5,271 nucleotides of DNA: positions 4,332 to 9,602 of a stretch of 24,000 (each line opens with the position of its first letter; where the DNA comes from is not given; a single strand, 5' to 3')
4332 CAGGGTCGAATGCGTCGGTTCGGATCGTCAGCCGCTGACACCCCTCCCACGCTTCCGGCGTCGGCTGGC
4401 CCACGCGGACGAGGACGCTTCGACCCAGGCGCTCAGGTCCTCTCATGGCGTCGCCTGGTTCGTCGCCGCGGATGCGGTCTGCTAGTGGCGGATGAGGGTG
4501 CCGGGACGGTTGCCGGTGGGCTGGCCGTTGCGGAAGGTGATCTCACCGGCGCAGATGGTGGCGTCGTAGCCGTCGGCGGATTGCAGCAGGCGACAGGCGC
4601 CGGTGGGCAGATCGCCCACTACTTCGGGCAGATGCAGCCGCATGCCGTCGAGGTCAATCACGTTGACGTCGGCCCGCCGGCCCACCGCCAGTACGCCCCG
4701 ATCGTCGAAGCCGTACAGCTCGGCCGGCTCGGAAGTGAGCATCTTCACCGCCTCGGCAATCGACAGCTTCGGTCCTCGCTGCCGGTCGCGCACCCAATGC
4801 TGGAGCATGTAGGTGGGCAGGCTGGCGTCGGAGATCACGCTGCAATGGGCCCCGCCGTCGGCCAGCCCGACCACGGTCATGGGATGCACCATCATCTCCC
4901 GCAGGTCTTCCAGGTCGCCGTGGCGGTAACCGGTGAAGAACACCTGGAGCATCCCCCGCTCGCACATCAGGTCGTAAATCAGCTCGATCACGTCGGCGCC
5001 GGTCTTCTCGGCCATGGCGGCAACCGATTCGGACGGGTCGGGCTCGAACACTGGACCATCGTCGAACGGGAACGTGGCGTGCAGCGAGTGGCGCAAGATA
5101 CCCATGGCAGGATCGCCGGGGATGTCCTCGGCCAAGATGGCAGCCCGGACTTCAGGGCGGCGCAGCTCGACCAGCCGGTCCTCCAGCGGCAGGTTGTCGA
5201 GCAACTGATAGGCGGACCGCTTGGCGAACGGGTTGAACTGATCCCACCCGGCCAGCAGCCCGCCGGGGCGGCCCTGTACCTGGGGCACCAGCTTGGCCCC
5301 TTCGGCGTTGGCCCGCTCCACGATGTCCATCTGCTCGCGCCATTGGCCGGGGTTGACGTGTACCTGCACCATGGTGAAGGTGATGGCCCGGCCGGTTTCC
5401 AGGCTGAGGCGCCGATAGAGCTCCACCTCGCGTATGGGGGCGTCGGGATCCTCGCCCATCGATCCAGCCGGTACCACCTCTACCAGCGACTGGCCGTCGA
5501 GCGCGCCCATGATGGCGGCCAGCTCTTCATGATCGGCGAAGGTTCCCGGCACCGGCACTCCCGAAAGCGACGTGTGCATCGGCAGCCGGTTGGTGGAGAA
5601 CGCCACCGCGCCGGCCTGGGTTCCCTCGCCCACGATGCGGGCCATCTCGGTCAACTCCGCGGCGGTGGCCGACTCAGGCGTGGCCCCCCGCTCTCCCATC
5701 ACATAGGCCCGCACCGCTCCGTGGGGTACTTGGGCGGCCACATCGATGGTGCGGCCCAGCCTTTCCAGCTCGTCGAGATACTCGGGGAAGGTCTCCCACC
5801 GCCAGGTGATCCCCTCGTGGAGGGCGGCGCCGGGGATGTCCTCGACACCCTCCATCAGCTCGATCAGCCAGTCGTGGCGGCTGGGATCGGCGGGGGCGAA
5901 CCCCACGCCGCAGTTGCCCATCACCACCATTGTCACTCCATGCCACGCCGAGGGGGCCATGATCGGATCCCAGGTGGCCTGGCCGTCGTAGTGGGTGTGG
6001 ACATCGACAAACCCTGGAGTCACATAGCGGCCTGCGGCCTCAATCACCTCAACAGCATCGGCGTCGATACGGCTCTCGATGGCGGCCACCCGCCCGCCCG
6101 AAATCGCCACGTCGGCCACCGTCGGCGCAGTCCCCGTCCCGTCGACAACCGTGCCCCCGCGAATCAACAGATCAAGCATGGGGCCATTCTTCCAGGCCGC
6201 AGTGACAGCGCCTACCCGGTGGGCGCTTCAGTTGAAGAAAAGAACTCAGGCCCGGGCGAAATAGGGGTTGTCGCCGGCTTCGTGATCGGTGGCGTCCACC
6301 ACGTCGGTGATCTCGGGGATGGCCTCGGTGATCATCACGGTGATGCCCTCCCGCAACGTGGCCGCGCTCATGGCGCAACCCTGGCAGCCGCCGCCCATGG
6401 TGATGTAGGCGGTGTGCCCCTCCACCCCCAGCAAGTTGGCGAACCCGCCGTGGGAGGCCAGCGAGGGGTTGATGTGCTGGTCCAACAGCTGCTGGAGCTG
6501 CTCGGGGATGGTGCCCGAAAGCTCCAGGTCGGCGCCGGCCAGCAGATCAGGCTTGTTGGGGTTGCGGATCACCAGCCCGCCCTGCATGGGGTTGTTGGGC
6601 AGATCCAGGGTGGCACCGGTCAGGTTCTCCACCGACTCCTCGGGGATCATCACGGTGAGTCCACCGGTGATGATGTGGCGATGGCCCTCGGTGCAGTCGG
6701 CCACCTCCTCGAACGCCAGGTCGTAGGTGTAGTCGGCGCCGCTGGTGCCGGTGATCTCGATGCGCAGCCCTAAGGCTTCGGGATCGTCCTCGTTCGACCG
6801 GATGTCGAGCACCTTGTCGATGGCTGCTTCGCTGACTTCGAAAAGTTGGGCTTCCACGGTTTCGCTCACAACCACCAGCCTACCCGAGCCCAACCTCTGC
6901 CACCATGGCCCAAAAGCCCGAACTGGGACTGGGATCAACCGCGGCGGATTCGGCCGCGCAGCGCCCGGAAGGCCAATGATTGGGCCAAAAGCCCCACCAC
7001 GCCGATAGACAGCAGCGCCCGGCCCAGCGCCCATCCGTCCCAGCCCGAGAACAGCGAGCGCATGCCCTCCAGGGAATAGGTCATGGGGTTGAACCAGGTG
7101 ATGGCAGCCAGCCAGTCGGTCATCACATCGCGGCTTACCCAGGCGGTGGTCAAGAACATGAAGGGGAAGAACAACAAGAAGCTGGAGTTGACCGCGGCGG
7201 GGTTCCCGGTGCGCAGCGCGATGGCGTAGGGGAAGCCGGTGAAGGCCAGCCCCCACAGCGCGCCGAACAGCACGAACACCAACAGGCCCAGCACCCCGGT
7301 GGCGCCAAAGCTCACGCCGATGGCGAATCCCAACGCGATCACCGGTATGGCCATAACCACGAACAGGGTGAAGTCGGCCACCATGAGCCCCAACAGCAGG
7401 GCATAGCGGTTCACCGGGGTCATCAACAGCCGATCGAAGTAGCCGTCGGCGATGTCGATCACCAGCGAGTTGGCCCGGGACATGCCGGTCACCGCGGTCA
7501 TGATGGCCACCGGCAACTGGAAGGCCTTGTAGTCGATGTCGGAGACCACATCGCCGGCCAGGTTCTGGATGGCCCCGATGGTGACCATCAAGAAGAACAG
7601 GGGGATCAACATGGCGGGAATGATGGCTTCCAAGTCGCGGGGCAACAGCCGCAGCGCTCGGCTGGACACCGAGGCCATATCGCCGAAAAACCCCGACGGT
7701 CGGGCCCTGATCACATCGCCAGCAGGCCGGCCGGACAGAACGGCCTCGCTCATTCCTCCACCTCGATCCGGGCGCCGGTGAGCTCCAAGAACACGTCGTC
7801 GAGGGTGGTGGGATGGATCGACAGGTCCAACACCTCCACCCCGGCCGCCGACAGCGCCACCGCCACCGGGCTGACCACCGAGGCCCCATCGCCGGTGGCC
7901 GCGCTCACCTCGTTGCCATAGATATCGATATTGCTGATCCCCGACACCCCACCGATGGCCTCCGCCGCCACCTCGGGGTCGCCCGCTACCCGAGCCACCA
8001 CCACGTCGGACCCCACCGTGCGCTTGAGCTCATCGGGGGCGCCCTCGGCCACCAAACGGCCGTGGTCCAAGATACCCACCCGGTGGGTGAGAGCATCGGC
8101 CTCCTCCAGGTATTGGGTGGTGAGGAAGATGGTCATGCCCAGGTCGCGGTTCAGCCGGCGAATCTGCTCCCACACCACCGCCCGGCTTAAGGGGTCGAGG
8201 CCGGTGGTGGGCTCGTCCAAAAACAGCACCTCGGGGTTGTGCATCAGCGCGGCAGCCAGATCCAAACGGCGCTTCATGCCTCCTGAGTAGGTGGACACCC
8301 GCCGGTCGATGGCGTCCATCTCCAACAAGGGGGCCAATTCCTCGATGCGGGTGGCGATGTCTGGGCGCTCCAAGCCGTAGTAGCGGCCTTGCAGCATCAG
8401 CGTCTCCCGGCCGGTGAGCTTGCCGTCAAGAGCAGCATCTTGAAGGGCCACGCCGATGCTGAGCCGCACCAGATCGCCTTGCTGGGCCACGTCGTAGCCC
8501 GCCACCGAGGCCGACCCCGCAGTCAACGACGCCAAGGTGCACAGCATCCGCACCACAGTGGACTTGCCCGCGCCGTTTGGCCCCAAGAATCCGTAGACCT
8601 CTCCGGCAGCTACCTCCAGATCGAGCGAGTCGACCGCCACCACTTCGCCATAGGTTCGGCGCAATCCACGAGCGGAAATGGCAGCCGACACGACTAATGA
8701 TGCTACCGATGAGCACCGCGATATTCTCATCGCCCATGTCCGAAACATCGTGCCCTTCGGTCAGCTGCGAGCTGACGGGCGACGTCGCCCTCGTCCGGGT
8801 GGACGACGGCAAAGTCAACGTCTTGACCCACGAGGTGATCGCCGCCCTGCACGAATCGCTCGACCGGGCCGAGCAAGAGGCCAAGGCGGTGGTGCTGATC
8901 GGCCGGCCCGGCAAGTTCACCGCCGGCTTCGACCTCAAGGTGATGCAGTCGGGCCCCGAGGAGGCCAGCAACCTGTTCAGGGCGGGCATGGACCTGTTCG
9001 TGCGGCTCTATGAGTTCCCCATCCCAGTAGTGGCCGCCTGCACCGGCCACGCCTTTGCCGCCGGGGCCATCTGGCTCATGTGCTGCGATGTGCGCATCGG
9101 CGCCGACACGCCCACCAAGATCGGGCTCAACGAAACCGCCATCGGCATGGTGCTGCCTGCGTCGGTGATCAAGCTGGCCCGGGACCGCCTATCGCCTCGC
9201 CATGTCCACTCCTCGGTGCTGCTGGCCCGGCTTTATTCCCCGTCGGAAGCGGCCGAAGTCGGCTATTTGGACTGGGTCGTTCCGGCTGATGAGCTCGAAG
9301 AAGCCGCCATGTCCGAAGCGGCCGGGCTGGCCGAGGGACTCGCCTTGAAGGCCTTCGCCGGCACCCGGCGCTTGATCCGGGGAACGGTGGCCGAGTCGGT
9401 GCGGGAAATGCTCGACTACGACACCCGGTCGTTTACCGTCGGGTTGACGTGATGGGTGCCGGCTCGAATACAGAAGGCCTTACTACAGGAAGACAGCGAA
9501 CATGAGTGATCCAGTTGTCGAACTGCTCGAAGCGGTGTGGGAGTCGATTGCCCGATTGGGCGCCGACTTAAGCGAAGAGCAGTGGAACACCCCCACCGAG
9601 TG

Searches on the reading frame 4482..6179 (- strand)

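Call 72: search_protein_families(library=pfam, proteins=[window:4482-6179:-], max_evalue=0.0001)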
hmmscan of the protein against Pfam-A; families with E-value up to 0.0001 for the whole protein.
window:4482-6179:- (565 aa): 2 families
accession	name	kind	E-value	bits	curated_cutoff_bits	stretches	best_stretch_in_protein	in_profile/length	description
PF07969.17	Amidohydro_3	-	8.5e-47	161.1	29.7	1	44-549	1-472/472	Amidohydrolase family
PF01979.26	Amidohydro_1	-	4.5e-12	46.3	25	1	456-527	270-333/345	Amidohydrolase family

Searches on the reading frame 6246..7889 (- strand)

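Call 72: search_protein_families(library=pfam, proteins=[window:6246-7889:-], max_evalue=0.0001)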
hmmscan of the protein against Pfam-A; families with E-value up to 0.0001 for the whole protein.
window:6246-7889:- (547 aa): 1 family
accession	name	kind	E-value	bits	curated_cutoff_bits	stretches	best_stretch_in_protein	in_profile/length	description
PF01106.22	NifU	-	1.4e-18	67.3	27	1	466-531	2-67/67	NifU-like domain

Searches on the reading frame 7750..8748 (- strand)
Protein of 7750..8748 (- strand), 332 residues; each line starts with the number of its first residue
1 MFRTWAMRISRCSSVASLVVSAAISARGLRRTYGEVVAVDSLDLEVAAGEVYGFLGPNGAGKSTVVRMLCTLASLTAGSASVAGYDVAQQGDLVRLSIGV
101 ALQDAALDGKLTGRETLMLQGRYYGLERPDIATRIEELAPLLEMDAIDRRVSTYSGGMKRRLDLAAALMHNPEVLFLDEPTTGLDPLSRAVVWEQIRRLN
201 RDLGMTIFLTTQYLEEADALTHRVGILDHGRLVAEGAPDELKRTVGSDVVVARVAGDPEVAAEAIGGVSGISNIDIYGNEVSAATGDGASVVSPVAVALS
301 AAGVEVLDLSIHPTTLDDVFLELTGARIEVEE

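Call 72: search_protein_families(library=pfam, proteins=[window:7750-8748:-], max_evalue=0.0001)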
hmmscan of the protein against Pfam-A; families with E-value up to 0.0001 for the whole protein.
window:7750-8748:- (332 aa): 3 families
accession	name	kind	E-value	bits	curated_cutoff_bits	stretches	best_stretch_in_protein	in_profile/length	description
PF00005.33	ABC_tran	-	9.9e-28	97.9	25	1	40-182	2-137/137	ABC transporter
PF13304.12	AAA_21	-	9.1e-11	42.8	27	1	149-212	233-298/304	AAA domain, putative AbiEii toxin, Type IV TA system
PF13732.12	DrrA1-3_C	-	6.1e-06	27.3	27.4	1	236-323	1-80/81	ATP-binding protein DrrA1-3-like, C-terminal domain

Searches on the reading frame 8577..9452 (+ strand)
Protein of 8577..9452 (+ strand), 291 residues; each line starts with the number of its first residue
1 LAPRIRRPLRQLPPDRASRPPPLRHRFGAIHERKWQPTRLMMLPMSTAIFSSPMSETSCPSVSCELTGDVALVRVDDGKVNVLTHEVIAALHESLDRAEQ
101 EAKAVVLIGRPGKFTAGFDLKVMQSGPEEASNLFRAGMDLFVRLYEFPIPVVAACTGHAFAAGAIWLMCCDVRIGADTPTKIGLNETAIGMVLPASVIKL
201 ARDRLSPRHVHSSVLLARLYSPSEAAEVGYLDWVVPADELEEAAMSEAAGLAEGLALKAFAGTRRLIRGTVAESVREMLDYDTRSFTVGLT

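Call 72: search_protein_families(library=pfam, proteins=[window:8577-9452:+], max_evalue=0.0001)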
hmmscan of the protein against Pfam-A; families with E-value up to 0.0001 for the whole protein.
window:8577-9452:+ (291 aa): 2 families
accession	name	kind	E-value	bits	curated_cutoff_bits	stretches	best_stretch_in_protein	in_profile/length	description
PF00378.25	ECH_1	-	8e-37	127.4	27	1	69-256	5-195/251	Enoyl-CoA hydratase/isomerase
PF16113.10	ECH_2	-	1.4e-10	41.7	27.2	1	79-242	11-179/335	Enoyl-CoA hydratase/isomerase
